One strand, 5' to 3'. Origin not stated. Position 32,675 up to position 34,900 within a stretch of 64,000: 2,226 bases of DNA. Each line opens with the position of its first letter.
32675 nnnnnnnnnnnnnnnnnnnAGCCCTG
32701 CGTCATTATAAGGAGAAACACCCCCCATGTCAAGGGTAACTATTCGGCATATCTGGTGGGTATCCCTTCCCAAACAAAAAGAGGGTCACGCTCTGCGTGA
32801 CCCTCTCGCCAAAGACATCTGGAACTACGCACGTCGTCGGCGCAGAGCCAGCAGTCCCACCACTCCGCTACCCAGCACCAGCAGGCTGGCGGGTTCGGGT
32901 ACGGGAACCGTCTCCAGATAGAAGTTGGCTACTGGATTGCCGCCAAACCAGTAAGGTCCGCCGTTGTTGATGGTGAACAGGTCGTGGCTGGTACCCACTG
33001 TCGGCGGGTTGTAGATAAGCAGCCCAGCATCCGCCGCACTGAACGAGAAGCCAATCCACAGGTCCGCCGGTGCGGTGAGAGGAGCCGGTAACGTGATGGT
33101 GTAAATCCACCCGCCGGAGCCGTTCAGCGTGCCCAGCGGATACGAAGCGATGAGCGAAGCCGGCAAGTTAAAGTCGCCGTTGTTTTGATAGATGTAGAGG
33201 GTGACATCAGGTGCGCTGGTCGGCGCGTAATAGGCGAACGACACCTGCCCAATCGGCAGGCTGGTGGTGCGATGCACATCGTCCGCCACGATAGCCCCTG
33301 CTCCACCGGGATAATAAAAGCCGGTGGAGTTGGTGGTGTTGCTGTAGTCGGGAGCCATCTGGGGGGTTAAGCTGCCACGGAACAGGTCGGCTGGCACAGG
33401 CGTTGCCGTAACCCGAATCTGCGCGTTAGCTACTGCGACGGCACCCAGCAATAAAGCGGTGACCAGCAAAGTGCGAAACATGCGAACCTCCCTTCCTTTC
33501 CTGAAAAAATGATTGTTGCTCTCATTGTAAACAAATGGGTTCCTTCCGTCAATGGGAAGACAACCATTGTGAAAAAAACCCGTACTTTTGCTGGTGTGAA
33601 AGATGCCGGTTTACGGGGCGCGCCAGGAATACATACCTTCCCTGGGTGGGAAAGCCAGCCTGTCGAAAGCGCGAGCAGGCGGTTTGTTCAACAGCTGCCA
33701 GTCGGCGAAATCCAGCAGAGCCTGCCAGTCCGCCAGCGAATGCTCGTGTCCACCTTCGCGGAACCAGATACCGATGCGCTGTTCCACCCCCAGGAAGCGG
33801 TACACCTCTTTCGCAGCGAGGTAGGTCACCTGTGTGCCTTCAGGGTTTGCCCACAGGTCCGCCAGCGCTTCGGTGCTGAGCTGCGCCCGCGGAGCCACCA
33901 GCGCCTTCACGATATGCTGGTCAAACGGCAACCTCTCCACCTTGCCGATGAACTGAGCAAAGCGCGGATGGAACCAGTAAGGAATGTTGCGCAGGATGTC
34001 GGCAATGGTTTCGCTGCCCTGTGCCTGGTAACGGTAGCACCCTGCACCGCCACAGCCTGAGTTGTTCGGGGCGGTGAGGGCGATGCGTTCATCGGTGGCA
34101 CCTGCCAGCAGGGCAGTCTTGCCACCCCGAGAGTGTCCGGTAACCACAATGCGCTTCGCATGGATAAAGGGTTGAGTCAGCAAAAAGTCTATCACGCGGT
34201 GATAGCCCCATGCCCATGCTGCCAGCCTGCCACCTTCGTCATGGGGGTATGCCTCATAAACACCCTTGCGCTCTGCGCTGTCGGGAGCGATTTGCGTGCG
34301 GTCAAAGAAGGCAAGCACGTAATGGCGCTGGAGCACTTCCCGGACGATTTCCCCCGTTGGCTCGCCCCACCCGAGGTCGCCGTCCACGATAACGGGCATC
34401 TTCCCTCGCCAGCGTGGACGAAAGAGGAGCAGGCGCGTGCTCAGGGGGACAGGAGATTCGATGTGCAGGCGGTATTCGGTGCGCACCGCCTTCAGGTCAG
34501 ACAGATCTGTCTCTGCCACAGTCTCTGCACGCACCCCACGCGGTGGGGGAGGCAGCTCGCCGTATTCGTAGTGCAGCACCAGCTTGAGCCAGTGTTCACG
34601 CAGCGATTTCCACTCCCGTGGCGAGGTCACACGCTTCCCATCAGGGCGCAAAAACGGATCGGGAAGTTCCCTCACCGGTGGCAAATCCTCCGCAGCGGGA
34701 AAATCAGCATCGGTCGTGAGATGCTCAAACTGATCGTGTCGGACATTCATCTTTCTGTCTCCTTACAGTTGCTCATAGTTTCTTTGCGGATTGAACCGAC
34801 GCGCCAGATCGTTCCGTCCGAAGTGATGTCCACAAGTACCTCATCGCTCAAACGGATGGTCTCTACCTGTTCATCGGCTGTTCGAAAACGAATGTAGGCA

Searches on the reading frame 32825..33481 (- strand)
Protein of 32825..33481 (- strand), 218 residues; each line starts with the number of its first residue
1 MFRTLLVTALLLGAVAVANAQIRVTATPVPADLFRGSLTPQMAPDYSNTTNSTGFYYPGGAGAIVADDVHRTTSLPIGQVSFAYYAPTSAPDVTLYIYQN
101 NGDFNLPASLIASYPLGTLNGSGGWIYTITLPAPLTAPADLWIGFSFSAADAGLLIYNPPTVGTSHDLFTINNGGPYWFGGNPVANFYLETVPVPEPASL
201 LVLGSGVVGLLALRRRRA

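Call 18: search_protein_families(library=pfam, proteins=[window:32825-33481:-], max_evalue=0.01)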
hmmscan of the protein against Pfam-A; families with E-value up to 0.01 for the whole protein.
window:32825-33481:- (218 aa): 1 family
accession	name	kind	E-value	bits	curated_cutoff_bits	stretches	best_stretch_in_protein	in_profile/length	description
PF07589.16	PEP-CTERM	-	5.2e-06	26.8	20.7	1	193-216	1-24/24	PEP-CTERM motif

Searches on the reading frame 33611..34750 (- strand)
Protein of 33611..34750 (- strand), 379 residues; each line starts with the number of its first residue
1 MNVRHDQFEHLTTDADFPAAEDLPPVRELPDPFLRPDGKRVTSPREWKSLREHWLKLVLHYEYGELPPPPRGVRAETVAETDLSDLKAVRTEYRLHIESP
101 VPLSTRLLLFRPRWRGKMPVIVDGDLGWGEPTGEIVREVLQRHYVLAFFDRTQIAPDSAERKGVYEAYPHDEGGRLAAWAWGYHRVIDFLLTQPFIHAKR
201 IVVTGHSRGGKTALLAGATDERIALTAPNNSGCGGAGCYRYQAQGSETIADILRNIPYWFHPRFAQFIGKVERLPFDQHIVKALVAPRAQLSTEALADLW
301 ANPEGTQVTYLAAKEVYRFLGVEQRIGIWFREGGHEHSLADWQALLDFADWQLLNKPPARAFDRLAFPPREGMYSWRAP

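Call 18: search_protein_families(library=pfam, proteins=[window:33611-34750:-], max_evalue=0.01)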
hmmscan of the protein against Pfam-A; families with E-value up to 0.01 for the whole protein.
window:33611-34750:- (379 aa): 2 families
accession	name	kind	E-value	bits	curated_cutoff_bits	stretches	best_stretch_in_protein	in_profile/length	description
PF22244.2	GCE_fung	-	4.5e-45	154.7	27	1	143-321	42-231/231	Glucuronyl esterase, fungi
PF01764.32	Lipase_3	-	0.0096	16.3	22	0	198-218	62-82/140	Lipase (class 3)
